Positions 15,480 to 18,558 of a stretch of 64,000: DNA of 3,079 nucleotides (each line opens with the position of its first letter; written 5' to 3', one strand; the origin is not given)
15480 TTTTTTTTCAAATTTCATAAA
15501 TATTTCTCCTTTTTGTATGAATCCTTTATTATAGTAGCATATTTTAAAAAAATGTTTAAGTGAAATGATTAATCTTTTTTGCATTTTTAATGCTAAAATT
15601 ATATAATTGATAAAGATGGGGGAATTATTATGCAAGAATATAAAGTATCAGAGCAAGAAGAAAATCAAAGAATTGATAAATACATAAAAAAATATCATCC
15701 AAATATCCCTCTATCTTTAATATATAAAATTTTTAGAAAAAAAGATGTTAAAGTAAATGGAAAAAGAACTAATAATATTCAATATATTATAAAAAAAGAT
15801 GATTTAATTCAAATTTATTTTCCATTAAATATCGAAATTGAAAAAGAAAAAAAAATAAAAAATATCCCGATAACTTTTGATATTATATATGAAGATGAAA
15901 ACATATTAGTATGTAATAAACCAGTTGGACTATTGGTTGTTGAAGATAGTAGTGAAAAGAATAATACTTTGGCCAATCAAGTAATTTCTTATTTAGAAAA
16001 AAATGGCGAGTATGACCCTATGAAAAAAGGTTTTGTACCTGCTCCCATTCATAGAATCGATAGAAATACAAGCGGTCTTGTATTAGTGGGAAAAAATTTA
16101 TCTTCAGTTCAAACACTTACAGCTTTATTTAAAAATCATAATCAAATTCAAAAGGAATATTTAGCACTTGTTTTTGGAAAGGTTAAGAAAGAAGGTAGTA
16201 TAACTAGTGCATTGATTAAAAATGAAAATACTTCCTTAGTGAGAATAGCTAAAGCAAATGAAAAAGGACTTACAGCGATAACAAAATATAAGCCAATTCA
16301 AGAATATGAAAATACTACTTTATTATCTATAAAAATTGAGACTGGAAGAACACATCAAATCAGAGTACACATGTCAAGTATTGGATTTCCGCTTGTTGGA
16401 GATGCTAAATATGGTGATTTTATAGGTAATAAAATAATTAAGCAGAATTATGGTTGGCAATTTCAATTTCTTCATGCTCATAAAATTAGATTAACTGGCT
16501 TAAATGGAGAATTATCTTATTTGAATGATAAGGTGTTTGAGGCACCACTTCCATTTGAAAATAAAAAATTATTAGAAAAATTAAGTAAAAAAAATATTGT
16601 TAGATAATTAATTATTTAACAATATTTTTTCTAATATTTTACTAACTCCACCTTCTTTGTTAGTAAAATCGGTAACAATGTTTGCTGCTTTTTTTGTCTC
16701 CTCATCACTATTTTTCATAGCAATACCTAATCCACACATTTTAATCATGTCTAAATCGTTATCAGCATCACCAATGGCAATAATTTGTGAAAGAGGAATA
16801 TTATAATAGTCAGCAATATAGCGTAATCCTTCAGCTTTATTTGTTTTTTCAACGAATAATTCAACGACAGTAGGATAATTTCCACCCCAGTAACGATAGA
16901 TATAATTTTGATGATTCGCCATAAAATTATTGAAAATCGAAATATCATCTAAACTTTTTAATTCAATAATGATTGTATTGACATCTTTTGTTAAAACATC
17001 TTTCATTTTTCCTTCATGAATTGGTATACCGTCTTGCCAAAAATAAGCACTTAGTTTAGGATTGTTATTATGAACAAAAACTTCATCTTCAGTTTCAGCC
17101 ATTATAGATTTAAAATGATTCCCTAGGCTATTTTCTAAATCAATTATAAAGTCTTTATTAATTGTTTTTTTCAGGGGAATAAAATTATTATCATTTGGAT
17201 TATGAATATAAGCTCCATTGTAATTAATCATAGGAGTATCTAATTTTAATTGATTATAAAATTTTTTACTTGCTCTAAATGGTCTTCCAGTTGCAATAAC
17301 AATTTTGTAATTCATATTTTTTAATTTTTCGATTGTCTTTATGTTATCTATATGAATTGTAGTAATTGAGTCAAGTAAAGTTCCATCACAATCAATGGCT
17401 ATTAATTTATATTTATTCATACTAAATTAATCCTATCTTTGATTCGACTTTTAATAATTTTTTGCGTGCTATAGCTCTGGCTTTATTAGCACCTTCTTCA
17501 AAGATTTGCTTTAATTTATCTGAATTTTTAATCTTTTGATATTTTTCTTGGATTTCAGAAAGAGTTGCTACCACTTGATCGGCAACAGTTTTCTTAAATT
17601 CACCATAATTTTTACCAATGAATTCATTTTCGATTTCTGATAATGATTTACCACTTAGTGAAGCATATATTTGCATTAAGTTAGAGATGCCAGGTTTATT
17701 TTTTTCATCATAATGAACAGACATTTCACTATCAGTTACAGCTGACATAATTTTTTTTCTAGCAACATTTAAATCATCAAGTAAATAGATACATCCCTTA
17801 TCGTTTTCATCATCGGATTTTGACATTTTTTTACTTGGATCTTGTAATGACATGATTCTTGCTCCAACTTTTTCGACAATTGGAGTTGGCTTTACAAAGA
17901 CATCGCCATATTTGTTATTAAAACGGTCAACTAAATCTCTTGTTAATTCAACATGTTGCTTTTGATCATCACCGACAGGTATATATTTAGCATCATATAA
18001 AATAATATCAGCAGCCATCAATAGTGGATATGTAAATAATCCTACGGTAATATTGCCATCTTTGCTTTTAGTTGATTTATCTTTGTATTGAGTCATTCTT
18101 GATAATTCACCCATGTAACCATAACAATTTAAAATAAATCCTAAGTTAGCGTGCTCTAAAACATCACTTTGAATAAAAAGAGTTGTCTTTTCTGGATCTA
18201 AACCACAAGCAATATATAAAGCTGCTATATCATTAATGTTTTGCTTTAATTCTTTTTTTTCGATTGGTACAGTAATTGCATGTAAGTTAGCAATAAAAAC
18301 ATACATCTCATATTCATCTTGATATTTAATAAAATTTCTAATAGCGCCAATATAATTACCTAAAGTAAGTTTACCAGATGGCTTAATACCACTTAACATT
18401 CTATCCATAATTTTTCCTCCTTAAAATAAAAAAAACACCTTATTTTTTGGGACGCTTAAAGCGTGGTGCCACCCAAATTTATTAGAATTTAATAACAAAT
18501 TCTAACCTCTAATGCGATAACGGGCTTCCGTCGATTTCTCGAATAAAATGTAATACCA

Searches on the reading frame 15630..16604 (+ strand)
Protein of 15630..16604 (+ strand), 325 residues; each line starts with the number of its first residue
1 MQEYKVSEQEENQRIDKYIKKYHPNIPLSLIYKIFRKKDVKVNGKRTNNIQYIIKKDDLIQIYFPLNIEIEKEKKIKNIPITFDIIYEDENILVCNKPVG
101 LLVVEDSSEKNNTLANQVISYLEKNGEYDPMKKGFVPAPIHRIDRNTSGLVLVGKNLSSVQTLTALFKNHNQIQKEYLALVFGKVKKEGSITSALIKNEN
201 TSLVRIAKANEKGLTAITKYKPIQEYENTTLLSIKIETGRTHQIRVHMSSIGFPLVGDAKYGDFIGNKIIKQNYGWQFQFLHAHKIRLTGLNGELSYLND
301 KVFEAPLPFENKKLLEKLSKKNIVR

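Call 58: search_protein_families(library=ncbifam, proteins=[window:15630-16604:+], max_evalue=0.00001)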
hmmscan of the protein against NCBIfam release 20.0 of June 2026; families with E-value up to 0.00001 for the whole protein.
window:15630-16604:+ (325 aa): 7 families
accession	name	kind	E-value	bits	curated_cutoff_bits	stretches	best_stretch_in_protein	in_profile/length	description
TIGR00005.1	rluA_subfam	subfamily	4.5e-69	233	192.7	1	8-318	1-297/298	RluA family pseudouridine synthase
NF008249.0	PRK11025.1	equivalog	2.3e-46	158.1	378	1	5-320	12-315/317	23S rRNA pseudouridine(955/2504/2580) synthase RluC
NF008385.0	PRK11180.1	equivalog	7.3e-44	150.4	351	1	5-289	10-287/325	23S rRNA pseudouridine(1911/1915/1917) synthase RluD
NF008321.0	PRK11112.1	equivalog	2.7e-31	108.8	328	1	83-289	2-209/257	tRNA pseudouridine(65) synthase TruC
TIGR01621.1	RluA-like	hypoth_equivalog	2.8e-26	92.1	222.3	1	83-296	2-191/217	TIGR01621 family pseudouridine synthase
NF007543.0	PRK10158.1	equivalog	4.3e-19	69.1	286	1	84-262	15-182/219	bifunctional tRNA pseudouridine(32) synthase/23S rRNA pseudouridine(746) synthase RluA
TIGR00093.1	TIGR00093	subfamily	4.3e-10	39.6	109.3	1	96-255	1-135/161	pseudouridine synthase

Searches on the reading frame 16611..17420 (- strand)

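Call 58: search_protein_families(library=ncbifam, proteins=[window:16611-17420:-], max_evalue=0.00001)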
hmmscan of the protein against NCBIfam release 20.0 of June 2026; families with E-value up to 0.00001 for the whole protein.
window:16611-17420:- (270 aa): 24 families
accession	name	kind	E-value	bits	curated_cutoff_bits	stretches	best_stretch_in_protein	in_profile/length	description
TIGR00099.1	Cof-subfamily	subfamily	1.4e-51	175.5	137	1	6-263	1-256/256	Cof-type HAD-IIB family hydrolase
NF045966.1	YcsE_rel_Pase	equivalog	6.5e-33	114.3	220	1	3-266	1-263/265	YcsE-related riboflavin metabolism phosphatase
NF007806.0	PRK10513.1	equivalog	1.2e-31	110.1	273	1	5-269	4-270/270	sugar-phosphatase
TIGR01484.1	HAD-SF-IIB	subfamily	7.9e-30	104.5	41.8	1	6-235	1-221/221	HAD-IIB family hydrolase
NF007821.0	PRK10530.1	equivalog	2.1e-27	96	274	1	4-267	3-271/272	pyridoxal phosphatase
NF002245.0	PRK01158.1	equivalog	1.2e-26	93.5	198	2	191-266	154-228/233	phosphoglycolate phosphatase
TIGR01487.1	Pglycolate_arch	equivalog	2.9e-23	82.9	122.75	2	190-257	143-210/215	phosphoglycolate phosphatase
TIGR01482.1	SPP-subfamily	subfamily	9.3e-23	81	107.15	2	188-266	143-224/225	sucrose-phosphate phosphatase subfamily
NF008213.0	PRK10976.1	equivalog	1.8e-19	70.3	386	1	4-267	2-264/266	sugar/pyridoxal phosphate phosphatase YigL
NF011705.0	PRK15126.1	equivalog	6e-15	55.3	336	1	4-243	2-237/272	HMP-PP phosphatase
TIGR01486.1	HAD-SF-IIB-MPGP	subfamily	6.5e-14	51.9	164.75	1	7-247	2-232/257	mannosyl-3-phosphoglycerate phosphatase family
NF001218.0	PRK00192.1-5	equivalog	7.2e-14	52.1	362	1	2-78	2-78/275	mannosyl-3-phosphoglycerate phosphatase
NF008350.0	PRK11133.1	equivalog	1.5e-12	47.3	413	1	188-253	242-306/324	phosphoserine phosphatase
TIGR00338.1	serB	equivalog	2.2e-12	47.1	144.15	1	189-249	147-207/219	phosphoserine phosphatase SerB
TIGR02463.1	MPGP_rel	hypoth_equivalog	3.6e-10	40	282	1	7-232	2-212/216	mannosyl-3-phosphoglycerate phosphatase-related protein YedP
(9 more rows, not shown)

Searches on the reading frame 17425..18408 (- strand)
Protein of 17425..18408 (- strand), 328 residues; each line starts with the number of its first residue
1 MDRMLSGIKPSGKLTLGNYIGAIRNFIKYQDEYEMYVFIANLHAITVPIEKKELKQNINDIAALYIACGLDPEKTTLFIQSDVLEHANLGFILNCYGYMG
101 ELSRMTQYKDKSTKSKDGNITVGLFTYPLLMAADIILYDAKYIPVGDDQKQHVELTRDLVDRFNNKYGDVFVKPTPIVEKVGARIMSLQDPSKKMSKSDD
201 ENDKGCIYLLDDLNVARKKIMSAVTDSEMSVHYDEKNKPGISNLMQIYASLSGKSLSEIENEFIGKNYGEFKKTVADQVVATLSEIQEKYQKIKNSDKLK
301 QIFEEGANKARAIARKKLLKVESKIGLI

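Call 58: search_protein_families(library=ncbifam, proteins=[window:17425-18408:-], max_evalue=0.00001)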
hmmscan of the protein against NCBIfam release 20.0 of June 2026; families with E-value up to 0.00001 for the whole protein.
window:17425-18408:- (328 aa): 10 families
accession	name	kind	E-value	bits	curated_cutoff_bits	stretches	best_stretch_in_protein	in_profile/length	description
TIGR00233.1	trpS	equivalog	3.4e-110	368.4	176.75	1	3-327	4-328/328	tryptophan--tRNA ligase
NF009207.0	PRK12556.1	equivalog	4.8e-69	232.7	479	1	3-327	5-331/332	tryptophan--tRNA ligase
NF008923.0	PRK12284.1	equivalog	4.2e-64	216.9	597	1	2-327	3-331/431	tryptophan--tRNA ligase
NF008922.0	PRK12283.1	equivalog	1.1e-60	205.7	572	2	2-169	4-173/400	tryptophan--tRNA ligase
NF008925.0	PRK12285.1-2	equivalog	1.1e-25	90.3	451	1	4-299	65-357/365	tryptophan--tRNA ligase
NF008927.0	PRK12285.1-4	equivalog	1.2e-17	64.1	478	1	4-296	76-365/385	tryptophan--tRNA ligase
NF008926.0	PRK12285.1-3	equivalog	5e-15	55.3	320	1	4-164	68-229/429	tryptophan--tRNA ligase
NF006330.0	PRK08560.1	equivalog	1.2e-14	54.1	220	1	7-227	38-252/342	tyrosine--tRNA ligase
TIGR00234.1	tyrS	equivalog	8.9e-12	44.8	113.8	1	6-317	40-362/406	tyrosine--tRNA ligase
NF008928.0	PRK12285.1-5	equivalog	6.2e-10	38.2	891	1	4-163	95-252/530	tryptophan--tRNA ligase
